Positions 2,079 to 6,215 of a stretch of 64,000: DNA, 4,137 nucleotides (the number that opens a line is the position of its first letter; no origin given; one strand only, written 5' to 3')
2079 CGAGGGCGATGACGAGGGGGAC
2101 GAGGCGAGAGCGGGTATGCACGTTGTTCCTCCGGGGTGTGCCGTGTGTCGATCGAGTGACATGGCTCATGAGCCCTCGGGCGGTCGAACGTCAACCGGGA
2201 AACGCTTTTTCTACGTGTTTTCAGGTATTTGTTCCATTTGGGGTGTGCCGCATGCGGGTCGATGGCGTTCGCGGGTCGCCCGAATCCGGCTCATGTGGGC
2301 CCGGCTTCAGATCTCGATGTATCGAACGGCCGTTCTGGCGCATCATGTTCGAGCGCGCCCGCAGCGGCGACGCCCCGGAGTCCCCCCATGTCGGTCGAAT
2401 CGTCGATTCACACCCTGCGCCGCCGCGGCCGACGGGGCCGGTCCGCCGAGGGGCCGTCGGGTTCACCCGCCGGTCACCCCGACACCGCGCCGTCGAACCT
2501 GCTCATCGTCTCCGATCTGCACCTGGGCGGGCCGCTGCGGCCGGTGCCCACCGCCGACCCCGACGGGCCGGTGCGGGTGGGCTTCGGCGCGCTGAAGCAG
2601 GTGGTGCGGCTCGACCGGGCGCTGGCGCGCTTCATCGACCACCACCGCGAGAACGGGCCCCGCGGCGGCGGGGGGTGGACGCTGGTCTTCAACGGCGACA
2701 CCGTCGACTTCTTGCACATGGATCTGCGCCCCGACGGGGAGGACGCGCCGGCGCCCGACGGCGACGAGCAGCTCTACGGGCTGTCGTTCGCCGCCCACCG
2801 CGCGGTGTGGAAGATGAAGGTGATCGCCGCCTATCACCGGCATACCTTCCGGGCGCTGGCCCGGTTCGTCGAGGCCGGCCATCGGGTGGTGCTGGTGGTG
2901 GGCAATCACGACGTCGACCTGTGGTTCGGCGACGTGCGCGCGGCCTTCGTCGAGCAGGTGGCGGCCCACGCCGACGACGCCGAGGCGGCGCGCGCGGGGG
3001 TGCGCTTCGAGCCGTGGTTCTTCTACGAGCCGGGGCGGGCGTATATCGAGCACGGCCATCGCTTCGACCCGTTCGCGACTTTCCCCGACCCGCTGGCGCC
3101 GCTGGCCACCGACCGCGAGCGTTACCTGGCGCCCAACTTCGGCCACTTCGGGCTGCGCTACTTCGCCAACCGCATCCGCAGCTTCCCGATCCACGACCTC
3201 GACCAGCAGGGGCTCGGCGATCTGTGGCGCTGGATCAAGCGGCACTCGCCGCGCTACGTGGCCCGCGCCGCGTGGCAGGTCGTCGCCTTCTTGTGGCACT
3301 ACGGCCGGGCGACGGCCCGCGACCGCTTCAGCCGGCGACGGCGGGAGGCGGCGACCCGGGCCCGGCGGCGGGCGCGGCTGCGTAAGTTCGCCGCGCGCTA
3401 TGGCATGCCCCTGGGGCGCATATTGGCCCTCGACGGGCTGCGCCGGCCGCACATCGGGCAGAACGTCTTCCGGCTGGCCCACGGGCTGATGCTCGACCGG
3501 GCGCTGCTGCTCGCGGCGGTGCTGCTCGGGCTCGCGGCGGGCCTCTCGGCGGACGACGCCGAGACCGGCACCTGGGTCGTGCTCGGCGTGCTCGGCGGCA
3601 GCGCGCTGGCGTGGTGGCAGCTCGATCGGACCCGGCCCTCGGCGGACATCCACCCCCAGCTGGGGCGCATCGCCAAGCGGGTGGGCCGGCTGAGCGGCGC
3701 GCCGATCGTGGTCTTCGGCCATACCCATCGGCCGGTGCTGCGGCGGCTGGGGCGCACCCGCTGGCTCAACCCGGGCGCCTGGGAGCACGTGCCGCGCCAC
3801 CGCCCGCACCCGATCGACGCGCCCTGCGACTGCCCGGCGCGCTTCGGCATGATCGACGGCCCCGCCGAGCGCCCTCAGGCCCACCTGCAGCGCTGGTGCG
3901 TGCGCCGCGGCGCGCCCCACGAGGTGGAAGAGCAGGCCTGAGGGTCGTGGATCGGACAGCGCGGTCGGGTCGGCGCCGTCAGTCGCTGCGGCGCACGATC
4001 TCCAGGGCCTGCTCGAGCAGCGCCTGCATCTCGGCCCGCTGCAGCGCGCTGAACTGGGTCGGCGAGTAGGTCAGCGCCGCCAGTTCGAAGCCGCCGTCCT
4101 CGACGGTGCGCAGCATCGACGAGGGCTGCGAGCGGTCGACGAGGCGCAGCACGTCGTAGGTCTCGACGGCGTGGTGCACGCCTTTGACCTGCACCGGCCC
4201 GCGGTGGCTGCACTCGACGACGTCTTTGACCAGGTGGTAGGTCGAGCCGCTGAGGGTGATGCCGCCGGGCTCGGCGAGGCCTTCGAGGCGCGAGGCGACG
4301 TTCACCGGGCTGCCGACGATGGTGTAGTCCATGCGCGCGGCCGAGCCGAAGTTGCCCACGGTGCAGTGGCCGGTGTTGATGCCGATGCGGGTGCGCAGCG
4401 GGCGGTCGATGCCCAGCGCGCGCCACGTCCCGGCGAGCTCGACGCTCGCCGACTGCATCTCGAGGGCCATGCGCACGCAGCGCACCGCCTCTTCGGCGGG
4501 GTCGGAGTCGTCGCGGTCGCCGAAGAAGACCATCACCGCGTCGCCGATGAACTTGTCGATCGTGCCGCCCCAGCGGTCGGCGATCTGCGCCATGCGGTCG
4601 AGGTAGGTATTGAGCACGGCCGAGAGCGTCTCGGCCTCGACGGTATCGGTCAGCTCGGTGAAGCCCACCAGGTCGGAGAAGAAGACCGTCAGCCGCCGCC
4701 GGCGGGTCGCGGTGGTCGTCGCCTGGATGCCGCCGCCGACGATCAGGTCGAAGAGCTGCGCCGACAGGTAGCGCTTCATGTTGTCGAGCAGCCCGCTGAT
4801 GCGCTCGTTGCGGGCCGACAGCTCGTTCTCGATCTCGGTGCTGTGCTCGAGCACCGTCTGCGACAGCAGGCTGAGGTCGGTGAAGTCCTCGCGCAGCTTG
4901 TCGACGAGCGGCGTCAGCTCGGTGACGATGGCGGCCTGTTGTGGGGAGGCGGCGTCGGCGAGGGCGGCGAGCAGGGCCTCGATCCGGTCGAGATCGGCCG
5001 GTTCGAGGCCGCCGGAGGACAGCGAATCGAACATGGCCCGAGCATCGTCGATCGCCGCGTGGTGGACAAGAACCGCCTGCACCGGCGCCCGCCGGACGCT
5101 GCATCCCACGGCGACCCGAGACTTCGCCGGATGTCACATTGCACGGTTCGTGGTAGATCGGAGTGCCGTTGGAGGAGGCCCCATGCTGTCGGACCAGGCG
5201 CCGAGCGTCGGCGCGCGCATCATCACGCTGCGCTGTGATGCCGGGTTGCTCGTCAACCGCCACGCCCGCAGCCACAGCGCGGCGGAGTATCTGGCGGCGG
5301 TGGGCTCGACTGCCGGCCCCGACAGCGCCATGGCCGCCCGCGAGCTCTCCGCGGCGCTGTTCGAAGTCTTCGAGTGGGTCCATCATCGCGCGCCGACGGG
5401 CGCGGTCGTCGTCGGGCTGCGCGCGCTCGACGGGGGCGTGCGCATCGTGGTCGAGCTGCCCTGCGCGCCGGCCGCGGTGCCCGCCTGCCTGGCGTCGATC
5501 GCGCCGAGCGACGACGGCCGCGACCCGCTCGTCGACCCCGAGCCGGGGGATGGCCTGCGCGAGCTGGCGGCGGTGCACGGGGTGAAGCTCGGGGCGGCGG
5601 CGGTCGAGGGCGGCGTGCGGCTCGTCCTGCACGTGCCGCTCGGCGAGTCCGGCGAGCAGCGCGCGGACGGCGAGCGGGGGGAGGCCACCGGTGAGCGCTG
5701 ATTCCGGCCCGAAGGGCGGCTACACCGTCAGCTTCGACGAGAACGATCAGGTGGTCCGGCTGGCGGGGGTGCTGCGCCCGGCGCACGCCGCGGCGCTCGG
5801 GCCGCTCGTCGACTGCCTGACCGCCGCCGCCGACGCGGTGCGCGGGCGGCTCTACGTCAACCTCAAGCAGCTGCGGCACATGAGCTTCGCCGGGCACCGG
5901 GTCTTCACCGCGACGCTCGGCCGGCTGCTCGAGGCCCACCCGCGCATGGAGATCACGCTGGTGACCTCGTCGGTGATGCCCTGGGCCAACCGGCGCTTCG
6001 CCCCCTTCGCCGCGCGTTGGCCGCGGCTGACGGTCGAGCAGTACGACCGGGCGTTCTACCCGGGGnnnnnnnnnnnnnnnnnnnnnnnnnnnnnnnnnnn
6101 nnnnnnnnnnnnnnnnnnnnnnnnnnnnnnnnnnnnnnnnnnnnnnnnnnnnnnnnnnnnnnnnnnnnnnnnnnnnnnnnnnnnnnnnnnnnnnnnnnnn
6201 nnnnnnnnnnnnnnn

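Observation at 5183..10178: SiaABC-like partner-switching operon lacking a diguanylate cyclase but carrying a STAS-methyltransferase fusion and a second kinase-like paralog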

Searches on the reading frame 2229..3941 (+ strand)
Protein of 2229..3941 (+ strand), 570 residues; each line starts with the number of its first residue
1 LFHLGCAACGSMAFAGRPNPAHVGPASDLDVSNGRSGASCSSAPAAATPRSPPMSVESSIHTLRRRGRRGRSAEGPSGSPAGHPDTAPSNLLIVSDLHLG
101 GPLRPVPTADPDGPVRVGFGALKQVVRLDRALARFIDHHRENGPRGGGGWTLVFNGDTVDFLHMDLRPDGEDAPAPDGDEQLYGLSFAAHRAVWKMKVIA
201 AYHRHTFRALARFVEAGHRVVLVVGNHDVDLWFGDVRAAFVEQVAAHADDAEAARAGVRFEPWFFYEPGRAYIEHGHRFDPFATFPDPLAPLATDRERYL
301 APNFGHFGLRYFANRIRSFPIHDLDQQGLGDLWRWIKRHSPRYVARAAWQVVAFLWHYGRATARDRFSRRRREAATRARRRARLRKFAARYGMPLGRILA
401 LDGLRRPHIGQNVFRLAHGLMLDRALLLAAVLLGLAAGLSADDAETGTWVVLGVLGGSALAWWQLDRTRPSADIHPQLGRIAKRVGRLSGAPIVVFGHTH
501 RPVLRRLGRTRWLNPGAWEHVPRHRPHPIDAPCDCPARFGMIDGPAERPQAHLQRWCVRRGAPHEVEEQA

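Call 65: search_protein_families(library=pfam, max_evalue=0.001, proteins=[window:2229-3941:+])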
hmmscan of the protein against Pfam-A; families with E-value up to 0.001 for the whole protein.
window:2229-3941:+ (570 aa): 2 families
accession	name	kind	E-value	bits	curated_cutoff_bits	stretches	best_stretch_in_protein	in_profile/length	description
PF12850.12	Metallophos_2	-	8.8e-07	29.5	27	1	489-520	105-137/154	Calcineurin-like phosphoesterase superfamily domain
PF00149.33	Metallophos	-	1.8e-05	25.7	21.5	0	91-285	3-126/191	Calcineurin-like phosphoesterase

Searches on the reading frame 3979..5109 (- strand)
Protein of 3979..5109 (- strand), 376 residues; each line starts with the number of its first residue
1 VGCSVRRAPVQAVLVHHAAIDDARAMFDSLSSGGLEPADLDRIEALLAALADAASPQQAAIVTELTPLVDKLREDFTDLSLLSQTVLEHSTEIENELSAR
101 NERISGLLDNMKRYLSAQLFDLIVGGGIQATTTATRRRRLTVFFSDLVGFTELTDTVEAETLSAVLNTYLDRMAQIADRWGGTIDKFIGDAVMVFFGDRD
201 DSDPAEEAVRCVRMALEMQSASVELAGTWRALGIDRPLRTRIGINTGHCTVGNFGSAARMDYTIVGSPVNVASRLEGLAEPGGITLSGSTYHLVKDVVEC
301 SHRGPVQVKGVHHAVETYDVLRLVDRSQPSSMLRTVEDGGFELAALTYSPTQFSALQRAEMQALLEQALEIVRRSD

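Call 5: search_protein_families(library=pfam, max_evalue=0.1, proteins=[window:3979-5109:-])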
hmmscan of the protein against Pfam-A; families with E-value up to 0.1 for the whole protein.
window:3979-5109:- (376 aa): 5 families
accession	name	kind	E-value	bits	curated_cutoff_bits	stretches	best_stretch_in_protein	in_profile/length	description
PF00211.25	Guanylate_cyc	-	6.9e-29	101.2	21.9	1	136-318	5-179/183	Adenylate and Guanylate cyclase catalytic domain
PF11887.13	Mce4_CUP1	-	0.012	15.6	32.6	1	58-184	66-190/222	Cholesterol uptake porter CUP1 of Mce4, putative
PF22737.1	NNH6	-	0.015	15.8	27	1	23-71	5-52/114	NACHT N-terminal Helical domain 6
PF09660.15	DUF2397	-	0.033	13.4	28.5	0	28-85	109-162/483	Protein of unknown function (DUF2397)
PF14760.11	Rnk_N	-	0.045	14.7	23.7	0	38-57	8-27/41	Rnk N-terminus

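Call 6: search_protein_families(library=ncbifam, max_evalue=0.1, proteins=[window:3979-5109:-])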
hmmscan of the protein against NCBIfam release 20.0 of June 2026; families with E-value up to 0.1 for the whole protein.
window:3979-5109:- (376 aa): 1 family
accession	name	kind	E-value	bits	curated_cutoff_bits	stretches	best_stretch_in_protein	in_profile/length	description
TIGR03903.1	TOMM_kin_cyc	equivalog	7.2e-14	50.6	705.75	1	126-306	274-449/1267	TOMM system kinase/cyclase fusion protein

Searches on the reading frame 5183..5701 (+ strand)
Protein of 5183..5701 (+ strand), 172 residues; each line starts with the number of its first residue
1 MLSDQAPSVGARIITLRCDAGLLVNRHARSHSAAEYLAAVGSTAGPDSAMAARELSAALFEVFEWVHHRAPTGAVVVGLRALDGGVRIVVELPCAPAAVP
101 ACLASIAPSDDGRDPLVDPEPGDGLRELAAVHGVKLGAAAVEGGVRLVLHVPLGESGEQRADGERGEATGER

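Call 5: search_protein_families(library=pfam, max_evalue=0.1, proteins=[window:5183-5701:+])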
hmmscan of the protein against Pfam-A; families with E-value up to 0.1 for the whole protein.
window:5183-5701:+ (172 aa): 0 families

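Call 6: search_protein_families(library=ncbifam, max_evalue=0.1, proteins=[window:5183-5701:+])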
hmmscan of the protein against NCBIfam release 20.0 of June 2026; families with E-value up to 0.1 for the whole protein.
window:5183-5701:+ (172 aa): 0 families

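Call 14: find_homologous_proteins(query=window:5183-5701:+)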
Query window:5183-5701:+ (172 aa): 3 proteins with E <= 0.001 among 3492 candidates.
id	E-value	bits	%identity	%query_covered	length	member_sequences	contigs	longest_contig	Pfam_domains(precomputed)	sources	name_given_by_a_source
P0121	2.8e-103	361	100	100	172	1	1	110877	-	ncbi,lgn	-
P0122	3.9e-42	162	60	94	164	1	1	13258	-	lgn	-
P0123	6.6e-37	145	59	80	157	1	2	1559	-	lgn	-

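Call 17: find_encoding_contigs(protein=P0121, flank=10000, max_places=2)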
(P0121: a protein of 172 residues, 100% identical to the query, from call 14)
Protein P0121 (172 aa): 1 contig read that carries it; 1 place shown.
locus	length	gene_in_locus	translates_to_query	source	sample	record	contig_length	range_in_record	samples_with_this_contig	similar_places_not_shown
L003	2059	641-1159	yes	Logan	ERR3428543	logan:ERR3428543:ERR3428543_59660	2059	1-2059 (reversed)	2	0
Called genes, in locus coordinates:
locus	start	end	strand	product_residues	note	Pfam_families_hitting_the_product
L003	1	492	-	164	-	?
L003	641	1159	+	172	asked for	-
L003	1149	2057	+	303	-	?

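Call 42: find_homologous_proteins(query=A3, max_evalue=0.00001)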
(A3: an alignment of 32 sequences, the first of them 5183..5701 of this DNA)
Query A3 (32 sequences) (172 aa, profile of the alignment): 335 proteins with E <= 0.00001 among 8000 candidates; the best 120 are listed.
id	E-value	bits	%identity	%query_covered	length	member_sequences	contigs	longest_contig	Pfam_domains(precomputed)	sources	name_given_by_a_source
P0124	1.3e-63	232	27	78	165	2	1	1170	-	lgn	-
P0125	3.6e-63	231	-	-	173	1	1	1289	-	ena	-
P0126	4.3e-63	230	-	-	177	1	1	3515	-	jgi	jgi:hypothetical protein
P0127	6.8e-63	230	-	-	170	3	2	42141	-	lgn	-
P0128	7.1e-63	230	-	-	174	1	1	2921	-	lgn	-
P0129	8.1e-63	229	-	-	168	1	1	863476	-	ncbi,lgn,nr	ncbi:MAG: ubiquinone biosynthesis methyltransferase UbiE [Parvibaculum sp.]|nr:ubiquinone biosynthes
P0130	9.9e-63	229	-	-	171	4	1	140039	-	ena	-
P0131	1.1e-62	229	-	-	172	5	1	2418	-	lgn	-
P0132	1.2e-62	229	-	-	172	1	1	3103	-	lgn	-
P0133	1.7e-62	228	-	-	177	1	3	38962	-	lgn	-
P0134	1.8e-62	228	-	-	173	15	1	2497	-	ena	-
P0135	1.8e-62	228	-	-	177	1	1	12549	-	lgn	-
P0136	1.9e-62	228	-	-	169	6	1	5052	-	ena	-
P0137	2.1e-62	228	-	-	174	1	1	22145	-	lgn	-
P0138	2.5e-62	228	-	-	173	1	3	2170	-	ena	-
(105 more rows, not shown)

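Call 53: predict_structure(alignment_id=A4)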
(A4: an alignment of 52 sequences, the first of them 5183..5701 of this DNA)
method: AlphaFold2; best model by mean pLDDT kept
length: 172 residues; sequences in the alignment: 52
mean_pLDDT: 84.0   pTM: 0.78
mean pLDDT of the five models: 84.0, 83.9, 83.9, 83.3, 82.1
residues with pLDDT >= 90: 91; 70-90: 51; 50-70: 23; < 50: 7
segments of 3 or more residues with pLDDT < 50: 1-6
pLDDT, mean of each block of 10 residues (from residue 1): 50 91 87 92 76 93 91 92 92 95 88 81 89 94 96 67 58 65
secondary structure, 60 per line:
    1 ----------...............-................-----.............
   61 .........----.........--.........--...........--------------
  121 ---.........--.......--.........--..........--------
elements in order: E11-19 H20-25 H27-42 H48-69 E74-82 E85-93 H96-106 H124-132 E135-141 E144-152 H155-164

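Call 55: fold_search(model_id=the predicted structure, library=pdb)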
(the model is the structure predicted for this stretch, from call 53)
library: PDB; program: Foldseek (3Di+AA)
matches with E <= 10: 537; with E <= 0.001: 21
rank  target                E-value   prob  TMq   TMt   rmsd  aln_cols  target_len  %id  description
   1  6rh0_B                9.9e-05  1.00  0.40  0.31  11.1       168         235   19  Revisiting pH-gated conformational switch. Complex HK853-RR468 pH 5.5 (released 2020-02-19)
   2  4jav_A                1.1e-04  1.00  0.39  0.29  11.2       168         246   20  Structural basis of a rationally rewired protein-protein interface (HK853wt and RR468mutant V13P, L14I, I17M and N21V) (released 2013-09-04)
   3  4biz_A                1.3e-04  1.00  0.40  0.31  10.8       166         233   20  Crystal structure of CpxAHDC (orthorhombic form 2) (released 2014-04-23)
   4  7zp0_E                2.0e-04  1.00  0.39  0.33  10.9       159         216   18  Crystal structure of CusS histidine kinase catalytic core from Escherichia coli (released 2022-08-31)
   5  5lfk_B                2.0e-04  1.00  0.40  0.31  11.4       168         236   19  Crystal structure of CpxAHDC (hemiphosphorylated form) (released 2017-06-07)
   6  6rgz_A                2.6e-04  1.00  0.38  0.29  11.7       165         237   19  Revisiting pH-gated conformational switch. Complex HK853-RR468 pH 6.5 (released 2020-02-19)
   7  6rh8_A                3.1e-04  1.00  0.38  0.29  11.7       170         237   19  Revisiting pH-gated conformational switch. Complex HK853 mutant H260A -RR468 mutant D53A pH 5.3 (released 2020-02-19)
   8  5uht_A                3.2e-04  1.00  0.38  0.30  11.3       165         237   20  Structure of the Thermotoga maritima HK853-BeF3-RR468 complex at pH 5.0 (released 2017-12-27)
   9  4jav_B                3.4e-04  1.00  0.37  0.28  11.2       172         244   20  Structural basis of a rationally rewired protein-protein interface (HK853wt and RR468mutant V13P, L14I, I17M and N21V) (released 2013-09-04)
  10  6rh0_A                3.9e-04  1.00  0.38  0.30  11.8       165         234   19  Revisiting pH-gated conformational switch. Complex HK853-RR468 pH 5.5 (released 2020-02-19)
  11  6rgy_B                4.1e-04  1.00  0.38  0.29  11.8       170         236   19  Revisiting pH-gated conformational switch. Complex HK853-RR468 pH 7.5 (released 2020-02-19)
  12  9jfj_C                4.1e-04  0.99  0.30  0.23  18.8       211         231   12  Crystal structure of the cytoplasmic domain of ZraS in ADP-bound form (released 2025-03-26)
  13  1til_E                4.6e-04  1.00  0.47  0.56   6.1       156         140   15  Crystal Structures of the ADP and ATP bound forms of the Bacillus Anti-sigma factor SpoIIAB in complex with the Anti-a (released 2004-06-15)
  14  4q20_A                4.6e-04  1.00  0.41  0.32  10.8       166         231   17  Crystal structure of a C-terminal part of tyrosine kinase (DivL) from Caulobacter crescentus CB15 at 2.50 A resolution (released 2014-04-23)
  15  7zp0_A                4.9e-04  1.00  0.39  0.32  11.3       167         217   18  Crystal structure of CusS histidine kinase catalytic core from Escherichia coli (released 2022-08-31)
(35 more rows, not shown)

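Call 88: search_protein_families(library=pfam, alignment_id=A3, max_evalue=1)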
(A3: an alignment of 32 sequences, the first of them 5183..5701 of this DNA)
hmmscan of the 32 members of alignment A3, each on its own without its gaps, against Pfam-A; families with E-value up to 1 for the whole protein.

A. member 1, window:5183-5701:+ (172 aa): 2 families
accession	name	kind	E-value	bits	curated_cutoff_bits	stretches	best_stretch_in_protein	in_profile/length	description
PF11314.13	DUF3117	-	0.15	12.3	25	0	82-93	25-36/50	Protein of unknown function (DUF3117)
PF15915.11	BAT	-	0.34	11.1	25.8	0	65-93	89-117/156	GAF and HTH_10 associated domain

B. families by the number of members that match (of 32 scanned): 11 families
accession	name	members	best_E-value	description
PF25528.1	DUF7917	1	0.06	Domain of unknown function (DUF7917)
PF05267.17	DUF725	1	0.076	Protein of unknown function (DUF725)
PF17853.6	GGDEF_2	1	0.077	GGDEF-like domain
PF05157.20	MshEN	1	0.08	MshEN domain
PF23300.3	HEAT_Nup120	1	0.09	Nucleoporin Nup120, HEAT repeats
PF02120.21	Flg_hook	1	0.096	Flagellar hook-length control protein FliK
PF14417.12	MEDS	1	0.11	MEDS: MEthanogen/methylotroph, DcmR Sensory domain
PF08817.16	YukD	1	0.14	WXG100 protein secretion system (Wss), protein YukD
PF11314.13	DUF3117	1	0.15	Protein of unknown function (DUF3117)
PF18238.7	LnmK_N_HDF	1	0.19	LnmK N-terminal Hot Dog Fold domain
PF15915.11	BAT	1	0.34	GAF and HTH_10 associated domain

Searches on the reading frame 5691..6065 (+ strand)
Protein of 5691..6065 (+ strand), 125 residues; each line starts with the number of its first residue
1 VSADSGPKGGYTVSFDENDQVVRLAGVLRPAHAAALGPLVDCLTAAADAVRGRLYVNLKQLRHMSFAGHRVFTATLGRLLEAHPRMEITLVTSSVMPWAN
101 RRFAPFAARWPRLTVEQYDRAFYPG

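Call 70: search_protein_representatives(protein=window:5691-6065:+)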
Query: 125 residues. Proteins with E-value up to 0.001 (for the whole library): 31; up to 1e-10: 13; up to 1e-30: 0. The best 31 are listed.
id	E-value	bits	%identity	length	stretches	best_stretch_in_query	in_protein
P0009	1.7e-24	102.4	48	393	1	10-125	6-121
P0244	1.7e-20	89.4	43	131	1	11-125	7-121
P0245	5.8e-15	71.5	36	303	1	7-125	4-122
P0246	1.2e-13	67.3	33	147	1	11-125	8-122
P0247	2.6e-13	66.2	32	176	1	11-125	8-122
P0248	3.7e-13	65.7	35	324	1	11-125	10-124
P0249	6.1e-13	65.0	36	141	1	8-111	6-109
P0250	6.3e-13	65.0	34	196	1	11-125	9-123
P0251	7.2e-13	64.8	36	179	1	11-125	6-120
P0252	1.1e-12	64.2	32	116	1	10-115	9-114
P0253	4.4e-12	62.2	33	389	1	10-124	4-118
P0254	3.0e-11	59.5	37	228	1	11-124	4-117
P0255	4.5e-11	59.0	36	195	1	17-124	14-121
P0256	4.8e-09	52.4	41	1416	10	9-50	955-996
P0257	6.5e-09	52.0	37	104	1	11-104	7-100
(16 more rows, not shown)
